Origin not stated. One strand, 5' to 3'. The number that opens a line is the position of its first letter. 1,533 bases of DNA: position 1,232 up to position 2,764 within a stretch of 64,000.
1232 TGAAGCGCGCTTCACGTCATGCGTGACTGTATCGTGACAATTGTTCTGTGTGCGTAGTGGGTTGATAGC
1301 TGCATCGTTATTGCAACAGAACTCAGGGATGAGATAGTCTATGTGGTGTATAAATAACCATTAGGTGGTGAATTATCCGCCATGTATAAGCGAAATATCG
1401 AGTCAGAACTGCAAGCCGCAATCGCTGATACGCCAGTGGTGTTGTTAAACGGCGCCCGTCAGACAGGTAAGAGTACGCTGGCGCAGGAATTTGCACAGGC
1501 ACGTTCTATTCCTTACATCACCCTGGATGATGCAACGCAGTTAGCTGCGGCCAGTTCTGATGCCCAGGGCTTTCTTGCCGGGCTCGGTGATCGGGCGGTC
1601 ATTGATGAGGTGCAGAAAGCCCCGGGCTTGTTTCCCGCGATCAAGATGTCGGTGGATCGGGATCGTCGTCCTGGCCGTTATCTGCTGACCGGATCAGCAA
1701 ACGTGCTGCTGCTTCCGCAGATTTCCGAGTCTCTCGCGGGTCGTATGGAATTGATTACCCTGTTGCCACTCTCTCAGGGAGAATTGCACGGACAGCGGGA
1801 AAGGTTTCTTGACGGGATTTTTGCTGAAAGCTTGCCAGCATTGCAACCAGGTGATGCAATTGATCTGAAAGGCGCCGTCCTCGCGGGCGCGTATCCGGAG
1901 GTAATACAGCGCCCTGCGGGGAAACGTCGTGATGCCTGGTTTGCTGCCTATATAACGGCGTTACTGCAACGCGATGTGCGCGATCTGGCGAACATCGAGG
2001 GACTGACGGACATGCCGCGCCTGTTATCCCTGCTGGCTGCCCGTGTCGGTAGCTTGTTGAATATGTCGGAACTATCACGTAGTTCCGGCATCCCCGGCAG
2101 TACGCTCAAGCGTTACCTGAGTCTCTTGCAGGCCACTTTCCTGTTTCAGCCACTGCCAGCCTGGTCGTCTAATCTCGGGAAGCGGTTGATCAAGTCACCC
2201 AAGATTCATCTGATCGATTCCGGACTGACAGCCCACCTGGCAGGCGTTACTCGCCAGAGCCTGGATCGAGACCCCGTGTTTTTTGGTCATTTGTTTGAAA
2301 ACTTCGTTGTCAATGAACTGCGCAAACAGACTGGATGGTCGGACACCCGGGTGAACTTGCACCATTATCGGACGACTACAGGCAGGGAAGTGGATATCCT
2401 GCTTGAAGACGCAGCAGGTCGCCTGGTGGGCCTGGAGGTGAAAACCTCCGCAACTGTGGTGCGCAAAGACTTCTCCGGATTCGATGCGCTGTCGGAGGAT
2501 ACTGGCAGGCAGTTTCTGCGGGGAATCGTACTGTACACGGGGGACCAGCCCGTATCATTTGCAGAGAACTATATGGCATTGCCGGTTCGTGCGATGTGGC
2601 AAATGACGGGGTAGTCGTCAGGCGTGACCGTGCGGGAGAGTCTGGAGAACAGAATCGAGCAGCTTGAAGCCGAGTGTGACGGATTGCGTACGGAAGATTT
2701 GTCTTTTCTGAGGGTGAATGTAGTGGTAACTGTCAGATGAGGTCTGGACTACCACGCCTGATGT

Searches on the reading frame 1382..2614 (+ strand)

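Call 83: search_protein_families(library=pfam, proteins=[window:1382-2614:+])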
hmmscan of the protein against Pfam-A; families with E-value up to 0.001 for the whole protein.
window:1382-2614:+ (410 aa): 2 families
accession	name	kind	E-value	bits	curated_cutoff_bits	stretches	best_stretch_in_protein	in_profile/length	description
PF13635.12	DUF4143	-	8.7e-47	159.3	28.1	1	196-356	1-160/160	Domain of unknown function (DUF4143)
PF13173.12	AAA_14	-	3.2e-27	95.5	27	1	17-135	2-128/129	AAA domain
